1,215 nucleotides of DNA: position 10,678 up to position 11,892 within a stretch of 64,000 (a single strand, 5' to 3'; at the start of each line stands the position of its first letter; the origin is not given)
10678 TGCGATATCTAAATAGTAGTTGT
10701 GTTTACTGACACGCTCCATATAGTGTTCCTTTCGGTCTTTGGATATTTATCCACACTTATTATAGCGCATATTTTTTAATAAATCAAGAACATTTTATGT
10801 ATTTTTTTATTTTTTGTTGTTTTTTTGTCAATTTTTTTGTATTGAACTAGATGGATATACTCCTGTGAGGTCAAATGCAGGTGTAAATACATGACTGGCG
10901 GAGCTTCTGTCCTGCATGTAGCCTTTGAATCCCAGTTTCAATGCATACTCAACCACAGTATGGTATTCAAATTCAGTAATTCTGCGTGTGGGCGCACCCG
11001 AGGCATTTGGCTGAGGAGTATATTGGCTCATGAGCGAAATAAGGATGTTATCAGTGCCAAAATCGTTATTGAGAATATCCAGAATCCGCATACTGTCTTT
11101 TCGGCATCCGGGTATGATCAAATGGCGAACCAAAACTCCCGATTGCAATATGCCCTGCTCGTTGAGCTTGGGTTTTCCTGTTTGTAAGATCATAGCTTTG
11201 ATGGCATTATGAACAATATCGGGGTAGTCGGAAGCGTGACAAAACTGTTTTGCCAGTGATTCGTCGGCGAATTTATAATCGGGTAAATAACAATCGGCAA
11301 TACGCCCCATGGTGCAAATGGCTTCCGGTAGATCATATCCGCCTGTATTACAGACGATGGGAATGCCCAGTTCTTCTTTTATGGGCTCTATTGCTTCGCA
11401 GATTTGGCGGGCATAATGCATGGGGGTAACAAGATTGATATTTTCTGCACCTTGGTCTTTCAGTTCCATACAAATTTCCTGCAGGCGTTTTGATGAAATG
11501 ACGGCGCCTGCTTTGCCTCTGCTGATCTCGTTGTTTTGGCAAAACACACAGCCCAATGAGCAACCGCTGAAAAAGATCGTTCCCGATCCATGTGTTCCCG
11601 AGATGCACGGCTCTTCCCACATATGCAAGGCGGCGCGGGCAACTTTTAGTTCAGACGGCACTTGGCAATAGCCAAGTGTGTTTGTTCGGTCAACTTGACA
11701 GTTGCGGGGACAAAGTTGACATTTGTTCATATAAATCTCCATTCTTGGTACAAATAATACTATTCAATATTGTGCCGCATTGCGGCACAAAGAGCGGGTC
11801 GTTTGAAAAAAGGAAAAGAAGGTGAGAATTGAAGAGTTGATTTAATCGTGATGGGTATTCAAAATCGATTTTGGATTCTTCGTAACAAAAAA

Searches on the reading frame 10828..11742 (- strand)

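Call 4: search_protein_families(library=pfam, proteins=[window:10828-11742:-])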
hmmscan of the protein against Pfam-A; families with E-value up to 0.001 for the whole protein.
window:10828-11742:- (304 aa): 2 families
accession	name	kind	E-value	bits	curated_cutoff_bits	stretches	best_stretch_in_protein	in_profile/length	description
PF04055.27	Radical_SAM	-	7e-08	33.3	29.5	1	56-149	2-101/166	Radical SAM superfamily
PF13353.11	Fer4_12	-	6.2e-07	30.2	22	1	55-134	9-91/137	4Fe-4S single cluster domain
